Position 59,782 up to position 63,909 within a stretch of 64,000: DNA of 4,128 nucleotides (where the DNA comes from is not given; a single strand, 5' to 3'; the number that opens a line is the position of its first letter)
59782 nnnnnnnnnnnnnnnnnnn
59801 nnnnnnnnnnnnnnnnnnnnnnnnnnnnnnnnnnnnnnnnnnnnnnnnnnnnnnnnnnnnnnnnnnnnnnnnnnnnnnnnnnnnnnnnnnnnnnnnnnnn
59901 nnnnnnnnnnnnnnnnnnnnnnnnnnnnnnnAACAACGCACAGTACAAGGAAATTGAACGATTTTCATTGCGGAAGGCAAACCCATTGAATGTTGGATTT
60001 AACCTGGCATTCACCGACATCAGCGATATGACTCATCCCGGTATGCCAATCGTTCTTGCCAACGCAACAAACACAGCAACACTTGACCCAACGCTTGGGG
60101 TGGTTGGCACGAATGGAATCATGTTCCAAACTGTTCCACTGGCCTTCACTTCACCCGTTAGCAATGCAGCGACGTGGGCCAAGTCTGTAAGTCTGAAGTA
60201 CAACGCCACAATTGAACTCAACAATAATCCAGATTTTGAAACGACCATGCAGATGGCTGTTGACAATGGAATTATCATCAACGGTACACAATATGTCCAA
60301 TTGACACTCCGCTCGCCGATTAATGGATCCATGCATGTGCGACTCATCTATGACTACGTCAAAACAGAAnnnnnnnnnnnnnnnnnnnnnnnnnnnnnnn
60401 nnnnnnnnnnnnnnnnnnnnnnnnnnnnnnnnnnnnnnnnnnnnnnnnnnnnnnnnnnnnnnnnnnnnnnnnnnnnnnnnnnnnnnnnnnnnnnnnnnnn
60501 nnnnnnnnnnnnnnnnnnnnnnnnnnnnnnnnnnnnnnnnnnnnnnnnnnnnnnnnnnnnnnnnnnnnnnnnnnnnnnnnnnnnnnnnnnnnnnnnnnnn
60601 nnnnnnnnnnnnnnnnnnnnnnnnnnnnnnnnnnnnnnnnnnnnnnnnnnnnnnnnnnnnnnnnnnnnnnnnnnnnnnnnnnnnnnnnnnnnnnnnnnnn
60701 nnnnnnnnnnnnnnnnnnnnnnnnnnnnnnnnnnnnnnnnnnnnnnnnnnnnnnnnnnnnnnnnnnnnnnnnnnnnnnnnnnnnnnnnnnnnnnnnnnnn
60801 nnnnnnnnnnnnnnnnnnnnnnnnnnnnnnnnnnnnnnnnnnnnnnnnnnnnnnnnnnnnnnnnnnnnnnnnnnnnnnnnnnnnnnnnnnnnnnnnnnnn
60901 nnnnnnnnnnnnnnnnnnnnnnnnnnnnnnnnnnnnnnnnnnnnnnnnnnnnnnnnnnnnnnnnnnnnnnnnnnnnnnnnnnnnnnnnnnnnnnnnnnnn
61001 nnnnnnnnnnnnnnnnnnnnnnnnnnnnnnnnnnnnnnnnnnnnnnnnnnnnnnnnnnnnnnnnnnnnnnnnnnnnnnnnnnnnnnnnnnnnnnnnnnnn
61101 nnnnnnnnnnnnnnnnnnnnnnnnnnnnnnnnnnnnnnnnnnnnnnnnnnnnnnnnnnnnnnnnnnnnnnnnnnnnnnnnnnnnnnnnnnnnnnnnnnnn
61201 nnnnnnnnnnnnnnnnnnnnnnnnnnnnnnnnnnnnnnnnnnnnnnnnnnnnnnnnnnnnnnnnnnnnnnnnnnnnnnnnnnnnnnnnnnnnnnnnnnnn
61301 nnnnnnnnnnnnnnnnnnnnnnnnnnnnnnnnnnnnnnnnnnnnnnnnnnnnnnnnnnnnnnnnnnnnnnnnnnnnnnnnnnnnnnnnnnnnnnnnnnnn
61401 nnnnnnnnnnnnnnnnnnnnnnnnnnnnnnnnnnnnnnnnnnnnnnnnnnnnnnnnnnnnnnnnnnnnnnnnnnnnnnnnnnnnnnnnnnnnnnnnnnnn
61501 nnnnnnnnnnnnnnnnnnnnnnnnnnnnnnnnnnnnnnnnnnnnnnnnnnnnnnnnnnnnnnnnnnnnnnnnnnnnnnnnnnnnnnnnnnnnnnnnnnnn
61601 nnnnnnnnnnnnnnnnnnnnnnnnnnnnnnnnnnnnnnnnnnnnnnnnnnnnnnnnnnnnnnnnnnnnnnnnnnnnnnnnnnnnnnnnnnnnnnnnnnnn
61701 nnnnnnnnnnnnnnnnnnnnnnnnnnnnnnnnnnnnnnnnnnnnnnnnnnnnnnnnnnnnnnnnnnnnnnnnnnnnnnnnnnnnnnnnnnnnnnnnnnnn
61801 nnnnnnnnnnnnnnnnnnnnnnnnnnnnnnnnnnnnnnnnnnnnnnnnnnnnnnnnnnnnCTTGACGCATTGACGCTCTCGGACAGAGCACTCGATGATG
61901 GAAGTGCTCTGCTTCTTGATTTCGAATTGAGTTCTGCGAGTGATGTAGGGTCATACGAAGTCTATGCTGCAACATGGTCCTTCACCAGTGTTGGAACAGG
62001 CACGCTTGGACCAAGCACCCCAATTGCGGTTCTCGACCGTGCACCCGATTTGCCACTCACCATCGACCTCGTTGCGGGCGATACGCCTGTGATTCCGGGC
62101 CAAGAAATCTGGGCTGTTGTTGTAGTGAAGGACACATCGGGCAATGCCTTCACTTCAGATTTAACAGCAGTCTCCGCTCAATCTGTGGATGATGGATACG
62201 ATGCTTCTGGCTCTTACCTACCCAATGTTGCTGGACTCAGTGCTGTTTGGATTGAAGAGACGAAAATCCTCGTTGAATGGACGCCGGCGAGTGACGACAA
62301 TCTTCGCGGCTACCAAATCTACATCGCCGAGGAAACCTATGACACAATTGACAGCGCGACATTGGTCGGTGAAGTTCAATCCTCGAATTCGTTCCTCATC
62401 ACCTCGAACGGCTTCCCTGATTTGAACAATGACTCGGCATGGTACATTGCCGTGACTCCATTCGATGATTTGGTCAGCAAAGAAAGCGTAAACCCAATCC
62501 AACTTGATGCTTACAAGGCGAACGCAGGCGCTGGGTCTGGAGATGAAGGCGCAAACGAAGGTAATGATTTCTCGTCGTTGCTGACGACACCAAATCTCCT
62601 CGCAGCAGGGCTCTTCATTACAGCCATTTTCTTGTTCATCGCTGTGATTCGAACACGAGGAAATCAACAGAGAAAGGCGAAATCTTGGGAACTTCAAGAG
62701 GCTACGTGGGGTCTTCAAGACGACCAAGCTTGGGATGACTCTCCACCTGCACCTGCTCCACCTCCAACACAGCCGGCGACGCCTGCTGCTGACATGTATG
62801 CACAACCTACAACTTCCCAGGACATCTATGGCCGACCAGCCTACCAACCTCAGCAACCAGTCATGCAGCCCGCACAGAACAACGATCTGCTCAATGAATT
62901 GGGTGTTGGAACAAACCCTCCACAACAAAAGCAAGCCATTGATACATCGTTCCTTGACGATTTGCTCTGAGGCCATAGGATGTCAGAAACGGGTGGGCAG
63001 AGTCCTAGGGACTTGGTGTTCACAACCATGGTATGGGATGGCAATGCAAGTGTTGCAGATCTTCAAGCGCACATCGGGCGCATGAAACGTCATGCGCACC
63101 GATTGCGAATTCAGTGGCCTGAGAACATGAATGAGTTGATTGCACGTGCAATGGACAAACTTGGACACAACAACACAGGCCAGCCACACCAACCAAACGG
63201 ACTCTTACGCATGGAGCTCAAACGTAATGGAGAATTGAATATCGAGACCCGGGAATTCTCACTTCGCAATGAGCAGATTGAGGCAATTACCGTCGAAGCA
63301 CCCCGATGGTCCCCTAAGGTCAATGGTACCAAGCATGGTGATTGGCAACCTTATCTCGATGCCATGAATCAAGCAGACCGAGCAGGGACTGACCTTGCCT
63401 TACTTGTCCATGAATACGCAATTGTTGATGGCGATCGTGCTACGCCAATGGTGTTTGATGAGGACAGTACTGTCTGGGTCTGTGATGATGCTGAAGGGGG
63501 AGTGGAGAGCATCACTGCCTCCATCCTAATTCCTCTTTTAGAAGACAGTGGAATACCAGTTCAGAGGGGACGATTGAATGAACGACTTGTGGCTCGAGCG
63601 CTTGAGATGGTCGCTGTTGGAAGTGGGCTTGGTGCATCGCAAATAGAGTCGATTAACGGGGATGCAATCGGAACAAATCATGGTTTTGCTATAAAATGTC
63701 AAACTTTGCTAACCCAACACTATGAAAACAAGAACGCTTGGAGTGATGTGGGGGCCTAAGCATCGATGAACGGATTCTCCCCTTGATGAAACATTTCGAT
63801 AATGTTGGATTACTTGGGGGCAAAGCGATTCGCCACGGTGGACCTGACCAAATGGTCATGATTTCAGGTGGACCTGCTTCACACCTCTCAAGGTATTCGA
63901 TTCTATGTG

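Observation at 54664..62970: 2768-aa beta-propeller / FN3 giant surface protein with a Pro/Gln-rich cytoplasmic tail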

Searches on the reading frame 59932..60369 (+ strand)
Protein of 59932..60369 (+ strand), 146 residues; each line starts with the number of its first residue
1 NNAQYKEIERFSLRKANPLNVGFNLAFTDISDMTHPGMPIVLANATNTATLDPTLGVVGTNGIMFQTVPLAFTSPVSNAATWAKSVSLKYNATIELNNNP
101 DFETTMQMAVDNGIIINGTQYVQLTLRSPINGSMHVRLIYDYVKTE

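Call 100: search_solved_structures(query=A5, max_evalue=10)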
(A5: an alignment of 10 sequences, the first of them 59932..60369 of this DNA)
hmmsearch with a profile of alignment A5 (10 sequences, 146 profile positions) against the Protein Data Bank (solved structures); distinct sequences matched with E-value up to 10: 24.
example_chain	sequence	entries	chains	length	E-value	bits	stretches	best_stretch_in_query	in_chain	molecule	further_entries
4z8b_A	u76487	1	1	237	0.13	15.6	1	32-95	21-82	Lectin alpha chain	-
3rrd_A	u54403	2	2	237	0.17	15.2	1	28-95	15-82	Lectin alpha chain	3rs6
6cj9_A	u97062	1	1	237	0.22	14.9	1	28-95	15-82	Lectin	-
2jdz_A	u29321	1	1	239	0.22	14.8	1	28-95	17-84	LECTIN ALPHA CHAIN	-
2je7_A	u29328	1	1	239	0.23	14.8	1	28-95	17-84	LECTIN ALPHA CHAIN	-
3a0k_A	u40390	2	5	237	0.28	14.5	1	28-92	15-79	Cymbosema roseum mannose-specific lectin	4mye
1cn1_A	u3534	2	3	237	0.28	14.5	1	28-94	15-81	CONCANAVALIN A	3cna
2cna_A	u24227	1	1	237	0.29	14.4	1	28-94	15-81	CONCANAVALIN A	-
5uuy_A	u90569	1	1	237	0.29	14.4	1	28-95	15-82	Dioclea lasiocarpa lectin (DLL)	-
1h9w_A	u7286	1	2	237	0.37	14.1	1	28-95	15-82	SEED LECTIN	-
5h6o_A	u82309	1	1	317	0.39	14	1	15-72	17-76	Porphobilinogen deaminase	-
1apn_A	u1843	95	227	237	0.39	14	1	28-95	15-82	CONCANAVALIN A | Concanavalin-A | Concanavalin-Br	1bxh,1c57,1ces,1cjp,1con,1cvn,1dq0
2jec_A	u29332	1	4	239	0.42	13.9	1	32-95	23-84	LECTIN ALPHA CHAIN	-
2zbj_A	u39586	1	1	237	0.44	13.8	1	32-95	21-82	Lectin alpha chain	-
5tg3_A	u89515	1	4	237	0.46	13.8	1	32-95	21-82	Dioclea reflexa lectin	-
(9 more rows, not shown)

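Call 101: search_solved_structures(query=A5, max_evalue=0.3, show_alignments=2)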
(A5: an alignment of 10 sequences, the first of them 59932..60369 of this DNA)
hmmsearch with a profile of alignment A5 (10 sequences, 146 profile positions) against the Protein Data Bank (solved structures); distinct sequences matched with E-value up to 0.3: 9.
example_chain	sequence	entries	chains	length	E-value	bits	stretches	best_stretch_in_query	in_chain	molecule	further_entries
4z8b_A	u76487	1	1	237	0.13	15.6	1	32-95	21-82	Lectin alpha chain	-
3rrd_A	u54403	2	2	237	0.17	15.2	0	28-95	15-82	Lectin alpha chain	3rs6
6cj9_A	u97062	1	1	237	0.22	14.9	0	28-95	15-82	Lectin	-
2jdz_A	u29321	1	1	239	0.22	14.8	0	28-95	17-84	LECTIN ALPHA CHAIN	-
2je7_A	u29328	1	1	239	0.23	14.8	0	28-95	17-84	LECTIN ALPHA CHAIN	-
3a0k_A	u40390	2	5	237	0.28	14.5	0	28-92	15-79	Cymbosema roseum mannose-specific lectin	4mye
1cn1_A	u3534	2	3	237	0.28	14.5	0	28-94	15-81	CONCANAVALIN A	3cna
2cna_A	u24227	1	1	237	0.29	14.4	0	28-94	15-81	CONCANAVALIN A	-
5uuy_A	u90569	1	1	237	0.29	14.4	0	28-95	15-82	Dioclea lasiocarpa lectin (DLL)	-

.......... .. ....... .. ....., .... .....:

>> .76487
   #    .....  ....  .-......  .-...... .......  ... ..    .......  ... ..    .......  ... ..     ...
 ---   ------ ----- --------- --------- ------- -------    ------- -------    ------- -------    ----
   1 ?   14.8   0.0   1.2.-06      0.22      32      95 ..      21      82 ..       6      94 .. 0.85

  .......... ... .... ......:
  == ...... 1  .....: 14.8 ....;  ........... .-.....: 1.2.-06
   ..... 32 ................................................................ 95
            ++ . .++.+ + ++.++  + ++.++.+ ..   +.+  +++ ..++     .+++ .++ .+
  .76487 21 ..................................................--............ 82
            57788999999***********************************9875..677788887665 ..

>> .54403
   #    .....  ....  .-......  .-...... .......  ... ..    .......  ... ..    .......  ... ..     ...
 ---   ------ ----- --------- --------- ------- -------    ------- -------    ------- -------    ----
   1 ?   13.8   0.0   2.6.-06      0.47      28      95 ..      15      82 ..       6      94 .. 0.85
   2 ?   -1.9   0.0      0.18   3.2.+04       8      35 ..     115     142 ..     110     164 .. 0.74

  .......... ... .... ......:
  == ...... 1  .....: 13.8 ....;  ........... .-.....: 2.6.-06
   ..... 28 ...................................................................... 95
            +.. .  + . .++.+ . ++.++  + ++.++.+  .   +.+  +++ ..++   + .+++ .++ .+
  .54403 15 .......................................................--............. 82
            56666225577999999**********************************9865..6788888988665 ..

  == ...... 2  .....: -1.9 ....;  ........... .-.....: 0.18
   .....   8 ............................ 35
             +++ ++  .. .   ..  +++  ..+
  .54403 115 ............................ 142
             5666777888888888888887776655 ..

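Call 102: search_protein_families(library=pfam, alignment_id=A5, max_evalue=5)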
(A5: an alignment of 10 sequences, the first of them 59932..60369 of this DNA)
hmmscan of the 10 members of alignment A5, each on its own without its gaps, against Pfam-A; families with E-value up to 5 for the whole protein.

A. member 1, window:59932-60369:+ (146 aa): 1 family
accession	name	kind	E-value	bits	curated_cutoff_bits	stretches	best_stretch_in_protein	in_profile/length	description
PF01394.26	Clathrin_propel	-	0.14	12.9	21.3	1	98-124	5-33/37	Clathrin propeller repeat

B. families by the number of members that match (of 10 scanned): 5 families
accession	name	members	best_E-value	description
PF14683.12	CBM-like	2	0.028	Polysaccharide lyase family 4, domain III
PF02768.20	DNA_pol3_beta_3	1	0.013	DNA polymerase III beta subunit, C-terminal domain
PF08406.16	CbbQ_C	1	0.1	CbbQ/NirQ/NorQ C-terminal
PF01394.26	Clathrin_propel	1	0.14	Clathrin propeller repeat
PF00637.26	Clathrin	1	0.26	Region in Clathrin and VPS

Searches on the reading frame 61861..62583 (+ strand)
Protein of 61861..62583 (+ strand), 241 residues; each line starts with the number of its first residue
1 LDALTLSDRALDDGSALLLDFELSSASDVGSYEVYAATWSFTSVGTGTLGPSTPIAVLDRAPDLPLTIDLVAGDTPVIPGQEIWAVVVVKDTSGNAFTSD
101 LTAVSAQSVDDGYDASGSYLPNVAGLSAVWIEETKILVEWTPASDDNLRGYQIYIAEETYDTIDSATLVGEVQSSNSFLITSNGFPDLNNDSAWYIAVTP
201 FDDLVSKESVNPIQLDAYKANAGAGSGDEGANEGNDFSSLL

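Call 9: search_protein_families(library=pfam, proteins=[window:61861-62583:+], max_evalue=10)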
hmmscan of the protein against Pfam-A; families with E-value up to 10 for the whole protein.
window:61861-62583:+ (241 aa): 3 families
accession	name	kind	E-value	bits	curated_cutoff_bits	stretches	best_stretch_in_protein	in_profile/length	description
PF00041.27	fn3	-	0.0035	17.9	25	1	124-175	4-46/84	Fibronectin type III domain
PF23608.1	Ig_ILCR1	-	0.01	16.3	27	1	133-203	16-88/114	ILCR1 Ig-like domain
PF25788.1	Ig_Rha78A_N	-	0.018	15.7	27.4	1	130-203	14-86/105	Rha78A-like, N-terminal immunoglobulin domain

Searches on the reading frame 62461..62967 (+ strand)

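Call 9: search_protein_families(library=pfam, proteins=[window:62461-62967:+], max_evalue=10)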
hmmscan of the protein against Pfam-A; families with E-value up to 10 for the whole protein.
window:62461-62967:+ (169 aa): 1 family
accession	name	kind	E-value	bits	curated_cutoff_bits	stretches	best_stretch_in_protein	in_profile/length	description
PF16101.10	PRIMA1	-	0.088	13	38.6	1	49-108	19-76/158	Proline-rich membrane anchor 1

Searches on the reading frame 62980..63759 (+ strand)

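Call 12: search_protein_families(library=pfam, proteins=[window:62980-63759:+], max_evalue=0.01)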
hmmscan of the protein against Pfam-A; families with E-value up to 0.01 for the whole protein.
window:62980-63759:+ (259 aa): 1 family
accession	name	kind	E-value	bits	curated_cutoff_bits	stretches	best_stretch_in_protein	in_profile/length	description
PF01063.24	Aminotran_4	-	5.6e-18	66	28.5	1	13-225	2-223/223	Amino-transferase class IV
